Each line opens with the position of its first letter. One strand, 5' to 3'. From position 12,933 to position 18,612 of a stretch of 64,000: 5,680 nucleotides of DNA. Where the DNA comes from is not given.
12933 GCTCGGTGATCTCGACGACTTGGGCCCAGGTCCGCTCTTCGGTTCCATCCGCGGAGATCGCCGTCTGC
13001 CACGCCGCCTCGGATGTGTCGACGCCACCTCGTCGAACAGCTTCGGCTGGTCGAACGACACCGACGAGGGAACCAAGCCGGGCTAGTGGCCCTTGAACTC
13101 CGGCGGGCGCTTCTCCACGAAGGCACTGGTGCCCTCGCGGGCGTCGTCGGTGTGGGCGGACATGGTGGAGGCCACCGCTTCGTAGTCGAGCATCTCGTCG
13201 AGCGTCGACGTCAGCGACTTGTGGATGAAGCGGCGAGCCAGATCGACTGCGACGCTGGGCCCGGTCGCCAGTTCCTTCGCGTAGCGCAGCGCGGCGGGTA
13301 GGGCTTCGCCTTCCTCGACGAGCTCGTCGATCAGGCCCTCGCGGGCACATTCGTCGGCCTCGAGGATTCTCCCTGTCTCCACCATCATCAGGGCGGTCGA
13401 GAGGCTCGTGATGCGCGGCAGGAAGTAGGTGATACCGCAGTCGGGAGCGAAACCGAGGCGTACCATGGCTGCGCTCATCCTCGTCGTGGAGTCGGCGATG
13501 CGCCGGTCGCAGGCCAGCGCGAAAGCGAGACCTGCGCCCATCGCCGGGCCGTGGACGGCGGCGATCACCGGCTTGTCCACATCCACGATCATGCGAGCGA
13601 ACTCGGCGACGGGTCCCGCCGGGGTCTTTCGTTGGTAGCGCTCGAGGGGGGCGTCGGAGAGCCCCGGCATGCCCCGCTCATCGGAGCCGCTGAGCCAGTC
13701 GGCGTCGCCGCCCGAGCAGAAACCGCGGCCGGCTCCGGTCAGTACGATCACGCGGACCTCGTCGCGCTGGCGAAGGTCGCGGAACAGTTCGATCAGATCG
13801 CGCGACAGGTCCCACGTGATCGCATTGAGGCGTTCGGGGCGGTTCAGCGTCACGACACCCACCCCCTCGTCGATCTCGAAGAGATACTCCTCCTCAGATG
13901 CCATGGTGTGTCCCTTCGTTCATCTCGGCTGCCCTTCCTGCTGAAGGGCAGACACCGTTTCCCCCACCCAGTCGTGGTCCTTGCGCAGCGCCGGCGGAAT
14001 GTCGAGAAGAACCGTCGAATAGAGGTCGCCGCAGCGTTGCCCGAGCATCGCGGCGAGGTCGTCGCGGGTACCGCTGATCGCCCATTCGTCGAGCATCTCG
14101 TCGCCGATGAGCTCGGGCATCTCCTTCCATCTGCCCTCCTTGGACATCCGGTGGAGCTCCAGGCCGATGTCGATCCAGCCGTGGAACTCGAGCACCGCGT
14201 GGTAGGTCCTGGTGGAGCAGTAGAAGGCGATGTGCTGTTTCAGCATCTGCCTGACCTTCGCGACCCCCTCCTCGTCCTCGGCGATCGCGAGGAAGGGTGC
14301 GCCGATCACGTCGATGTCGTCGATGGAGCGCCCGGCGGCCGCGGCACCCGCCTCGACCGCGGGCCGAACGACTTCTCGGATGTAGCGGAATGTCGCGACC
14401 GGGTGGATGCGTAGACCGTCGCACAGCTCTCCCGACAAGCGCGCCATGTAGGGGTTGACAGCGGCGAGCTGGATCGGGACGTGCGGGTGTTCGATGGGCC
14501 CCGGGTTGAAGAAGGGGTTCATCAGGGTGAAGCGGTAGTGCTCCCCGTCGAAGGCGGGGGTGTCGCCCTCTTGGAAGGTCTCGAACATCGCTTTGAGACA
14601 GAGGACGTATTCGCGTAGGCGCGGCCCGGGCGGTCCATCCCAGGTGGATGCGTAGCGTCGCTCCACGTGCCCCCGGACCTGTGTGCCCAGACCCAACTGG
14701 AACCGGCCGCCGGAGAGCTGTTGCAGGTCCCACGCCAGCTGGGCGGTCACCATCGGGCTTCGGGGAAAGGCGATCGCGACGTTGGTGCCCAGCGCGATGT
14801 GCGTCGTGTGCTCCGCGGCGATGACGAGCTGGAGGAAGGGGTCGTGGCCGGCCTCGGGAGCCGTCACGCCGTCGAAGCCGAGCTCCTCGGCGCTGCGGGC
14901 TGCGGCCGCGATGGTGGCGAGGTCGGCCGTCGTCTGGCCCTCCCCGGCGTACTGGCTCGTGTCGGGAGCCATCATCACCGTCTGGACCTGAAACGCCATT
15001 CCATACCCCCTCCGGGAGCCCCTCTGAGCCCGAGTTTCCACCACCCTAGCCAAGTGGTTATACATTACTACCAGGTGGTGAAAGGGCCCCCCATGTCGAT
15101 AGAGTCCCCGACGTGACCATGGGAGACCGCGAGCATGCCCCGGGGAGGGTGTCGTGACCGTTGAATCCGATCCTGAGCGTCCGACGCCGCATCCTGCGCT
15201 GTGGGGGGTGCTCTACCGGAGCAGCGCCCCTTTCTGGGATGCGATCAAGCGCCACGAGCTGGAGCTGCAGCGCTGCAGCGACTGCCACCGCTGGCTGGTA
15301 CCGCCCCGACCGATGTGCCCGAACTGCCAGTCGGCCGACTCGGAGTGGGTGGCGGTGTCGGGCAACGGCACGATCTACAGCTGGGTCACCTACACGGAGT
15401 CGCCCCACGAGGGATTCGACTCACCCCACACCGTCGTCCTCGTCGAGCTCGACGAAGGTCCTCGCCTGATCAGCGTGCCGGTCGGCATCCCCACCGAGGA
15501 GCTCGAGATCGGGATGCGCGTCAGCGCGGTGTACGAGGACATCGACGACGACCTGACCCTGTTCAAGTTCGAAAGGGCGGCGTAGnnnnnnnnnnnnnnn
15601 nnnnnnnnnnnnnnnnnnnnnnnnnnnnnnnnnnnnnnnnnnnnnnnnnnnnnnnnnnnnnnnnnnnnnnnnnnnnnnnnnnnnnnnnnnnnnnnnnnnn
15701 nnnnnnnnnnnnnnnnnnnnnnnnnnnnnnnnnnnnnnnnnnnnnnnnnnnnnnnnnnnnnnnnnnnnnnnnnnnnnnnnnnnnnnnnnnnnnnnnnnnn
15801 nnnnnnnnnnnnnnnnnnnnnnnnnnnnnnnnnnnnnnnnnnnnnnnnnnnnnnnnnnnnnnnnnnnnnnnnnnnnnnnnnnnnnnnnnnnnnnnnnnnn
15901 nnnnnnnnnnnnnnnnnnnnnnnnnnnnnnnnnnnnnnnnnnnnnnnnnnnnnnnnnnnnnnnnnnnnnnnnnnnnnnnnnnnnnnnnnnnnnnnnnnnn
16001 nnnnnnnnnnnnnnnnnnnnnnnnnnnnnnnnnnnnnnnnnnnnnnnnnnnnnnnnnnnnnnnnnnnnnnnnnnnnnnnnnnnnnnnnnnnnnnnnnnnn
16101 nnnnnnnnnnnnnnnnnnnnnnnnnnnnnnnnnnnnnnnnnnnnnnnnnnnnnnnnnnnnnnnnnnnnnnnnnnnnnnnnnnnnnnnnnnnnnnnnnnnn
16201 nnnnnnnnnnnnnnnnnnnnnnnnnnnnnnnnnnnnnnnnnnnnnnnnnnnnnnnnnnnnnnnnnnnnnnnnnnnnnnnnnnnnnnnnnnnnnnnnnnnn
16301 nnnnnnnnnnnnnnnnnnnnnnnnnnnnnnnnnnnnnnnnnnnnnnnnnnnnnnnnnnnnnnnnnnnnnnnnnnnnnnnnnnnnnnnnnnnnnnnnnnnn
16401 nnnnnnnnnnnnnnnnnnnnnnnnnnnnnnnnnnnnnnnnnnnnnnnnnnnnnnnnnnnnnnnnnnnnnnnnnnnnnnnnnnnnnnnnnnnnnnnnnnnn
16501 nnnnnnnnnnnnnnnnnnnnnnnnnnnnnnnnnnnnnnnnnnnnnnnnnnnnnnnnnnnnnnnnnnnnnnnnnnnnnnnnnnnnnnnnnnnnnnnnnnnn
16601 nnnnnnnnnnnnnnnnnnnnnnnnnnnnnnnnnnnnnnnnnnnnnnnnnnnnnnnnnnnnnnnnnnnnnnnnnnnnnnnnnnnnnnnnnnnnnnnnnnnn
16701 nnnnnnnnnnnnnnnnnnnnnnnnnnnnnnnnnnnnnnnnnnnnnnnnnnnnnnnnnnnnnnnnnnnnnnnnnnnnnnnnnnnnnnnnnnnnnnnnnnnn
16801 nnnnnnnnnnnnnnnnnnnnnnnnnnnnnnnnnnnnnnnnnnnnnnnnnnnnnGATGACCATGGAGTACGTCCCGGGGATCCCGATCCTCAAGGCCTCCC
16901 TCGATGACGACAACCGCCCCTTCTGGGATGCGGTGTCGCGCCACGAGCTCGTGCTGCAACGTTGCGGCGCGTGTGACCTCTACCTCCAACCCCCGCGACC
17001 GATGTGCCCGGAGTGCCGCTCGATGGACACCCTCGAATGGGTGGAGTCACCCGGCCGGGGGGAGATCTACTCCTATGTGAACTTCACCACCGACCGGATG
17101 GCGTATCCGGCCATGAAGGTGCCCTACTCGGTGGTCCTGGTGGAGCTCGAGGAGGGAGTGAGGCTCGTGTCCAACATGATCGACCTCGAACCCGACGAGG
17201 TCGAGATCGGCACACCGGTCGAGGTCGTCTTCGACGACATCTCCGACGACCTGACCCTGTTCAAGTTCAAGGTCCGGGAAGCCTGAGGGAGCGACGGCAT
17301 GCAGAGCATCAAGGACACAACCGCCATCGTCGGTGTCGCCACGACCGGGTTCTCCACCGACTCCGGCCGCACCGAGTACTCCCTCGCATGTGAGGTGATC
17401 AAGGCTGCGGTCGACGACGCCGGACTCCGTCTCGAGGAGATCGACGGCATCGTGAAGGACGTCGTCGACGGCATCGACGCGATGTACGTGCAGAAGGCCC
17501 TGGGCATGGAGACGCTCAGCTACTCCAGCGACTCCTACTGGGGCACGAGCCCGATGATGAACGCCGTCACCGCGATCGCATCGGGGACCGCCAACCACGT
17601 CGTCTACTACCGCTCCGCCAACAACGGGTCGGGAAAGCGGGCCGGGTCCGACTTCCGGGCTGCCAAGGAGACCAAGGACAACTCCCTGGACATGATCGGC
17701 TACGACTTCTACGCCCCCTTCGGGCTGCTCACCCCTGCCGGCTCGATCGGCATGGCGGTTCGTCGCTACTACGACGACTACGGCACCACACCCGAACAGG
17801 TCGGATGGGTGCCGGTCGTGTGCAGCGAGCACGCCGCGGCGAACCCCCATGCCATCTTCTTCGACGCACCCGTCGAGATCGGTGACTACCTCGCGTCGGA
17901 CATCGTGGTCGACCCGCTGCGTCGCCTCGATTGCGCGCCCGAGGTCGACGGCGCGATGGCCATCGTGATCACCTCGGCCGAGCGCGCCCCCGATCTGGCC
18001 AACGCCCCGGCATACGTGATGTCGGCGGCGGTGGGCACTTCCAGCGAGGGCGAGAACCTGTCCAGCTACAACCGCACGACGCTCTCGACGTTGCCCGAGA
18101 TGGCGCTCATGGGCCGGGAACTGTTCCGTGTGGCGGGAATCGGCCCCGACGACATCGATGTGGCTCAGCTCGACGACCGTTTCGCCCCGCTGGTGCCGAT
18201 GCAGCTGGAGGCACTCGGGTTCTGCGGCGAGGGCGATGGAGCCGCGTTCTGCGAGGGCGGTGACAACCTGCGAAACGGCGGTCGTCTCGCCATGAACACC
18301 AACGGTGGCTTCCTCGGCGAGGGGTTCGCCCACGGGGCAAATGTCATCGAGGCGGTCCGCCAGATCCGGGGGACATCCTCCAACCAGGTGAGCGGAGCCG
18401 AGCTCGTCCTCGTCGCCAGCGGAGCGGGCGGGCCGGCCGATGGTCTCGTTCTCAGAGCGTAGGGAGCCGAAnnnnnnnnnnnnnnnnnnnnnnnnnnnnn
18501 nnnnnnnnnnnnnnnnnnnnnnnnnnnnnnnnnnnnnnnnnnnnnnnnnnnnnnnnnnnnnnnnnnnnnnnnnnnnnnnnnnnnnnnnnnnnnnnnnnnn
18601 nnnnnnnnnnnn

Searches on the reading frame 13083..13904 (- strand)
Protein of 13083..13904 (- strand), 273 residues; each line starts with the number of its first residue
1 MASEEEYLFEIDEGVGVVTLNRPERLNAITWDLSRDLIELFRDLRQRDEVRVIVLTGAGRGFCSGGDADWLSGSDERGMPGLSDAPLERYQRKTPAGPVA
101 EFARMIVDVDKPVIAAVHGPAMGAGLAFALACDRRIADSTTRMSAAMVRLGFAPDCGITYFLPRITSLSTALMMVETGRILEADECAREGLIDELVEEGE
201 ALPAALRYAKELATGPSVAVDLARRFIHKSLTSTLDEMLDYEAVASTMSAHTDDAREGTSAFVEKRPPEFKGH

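Call 7: search_protein_families(library=pfam, proteins=[window:13083-13904:-], max_evalue=0.01)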
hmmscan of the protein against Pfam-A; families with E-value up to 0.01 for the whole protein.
window:13083-13904:- (273 aa): 2 families
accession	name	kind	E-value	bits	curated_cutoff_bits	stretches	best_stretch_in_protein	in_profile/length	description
PF00378.25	ECH_1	-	6.8e-51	173.5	27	1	10-272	1-250/251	Enoyl-CoA hydratase/isomerase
PF16113.10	ECH_2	-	4.6e-36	125.4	27.2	1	15-199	1-175/335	Enoyl-CoA hydratase/isomerase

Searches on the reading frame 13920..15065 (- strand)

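Call 7: search_protein_families(library=pfam, proteins=[window:13920-15065:-], max_evalue=0.01)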
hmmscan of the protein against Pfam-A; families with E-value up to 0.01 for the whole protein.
window:13920-15065:- (381 aa): 1 family
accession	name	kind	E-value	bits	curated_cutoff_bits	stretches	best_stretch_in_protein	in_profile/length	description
PF00296.26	Bac_luciferase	-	1.6e-58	198.9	27.9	1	41-340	13-303/314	Luciferase-like monooxygenase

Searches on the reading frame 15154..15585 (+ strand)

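Call 7: search_protein_families(library=pfam, proteins=[window:15154-15585:+], max_evalue=0.01)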
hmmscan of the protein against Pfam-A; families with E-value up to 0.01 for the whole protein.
window:15154-15585:+ (143 aa): 2 families
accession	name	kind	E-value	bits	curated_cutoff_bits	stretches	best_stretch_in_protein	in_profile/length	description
PF01796.24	OB_ChsH2_C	-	2.6e-17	62.9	27.1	1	65-127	1-64/65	ChsH2, C-terminal OB-fold domain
PF12172.15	zf-ChsH2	-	2e-12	47.1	23.2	1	28-62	1-35/37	ChsH2, rubredoxin-like zinc ribbon domain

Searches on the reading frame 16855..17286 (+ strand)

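Call 7: search_protein_families(library=pfam, proteins=[window:16855-17286:+], max_evalue=0.01)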
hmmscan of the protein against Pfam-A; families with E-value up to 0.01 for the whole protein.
window:16855-17286:+ (143 aa): 2 families
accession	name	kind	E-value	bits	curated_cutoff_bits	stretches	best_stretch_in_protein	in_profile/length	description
PF01796.24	OB_ChsH2_C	-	9e-18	64.4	27.1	1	62-127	1-65/65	ChsH2, C-terminal OB-fold domain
PF12172.15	zf-ChsH2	-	1e-09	38.4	23.2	1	24-56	1-33/37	ChsH2, rubredoxin-like zinc ribbon domain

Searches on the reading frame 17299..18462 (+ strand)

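Call 7: search_protein_families(library=pfam, proteins=[window:17299-18462:+], max_evalue=0.01)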
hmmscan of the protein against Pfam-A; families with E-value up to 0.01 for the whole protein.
window:17299-18462:+ (387 aa): 1 family
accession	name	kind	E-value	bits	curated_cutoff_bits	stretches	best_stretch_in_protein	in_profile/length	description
PF22691.2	Thiolase_C_1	-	1.1e-25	90.4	28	1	265-377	17-132/144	Thiolase C-terminal domain-like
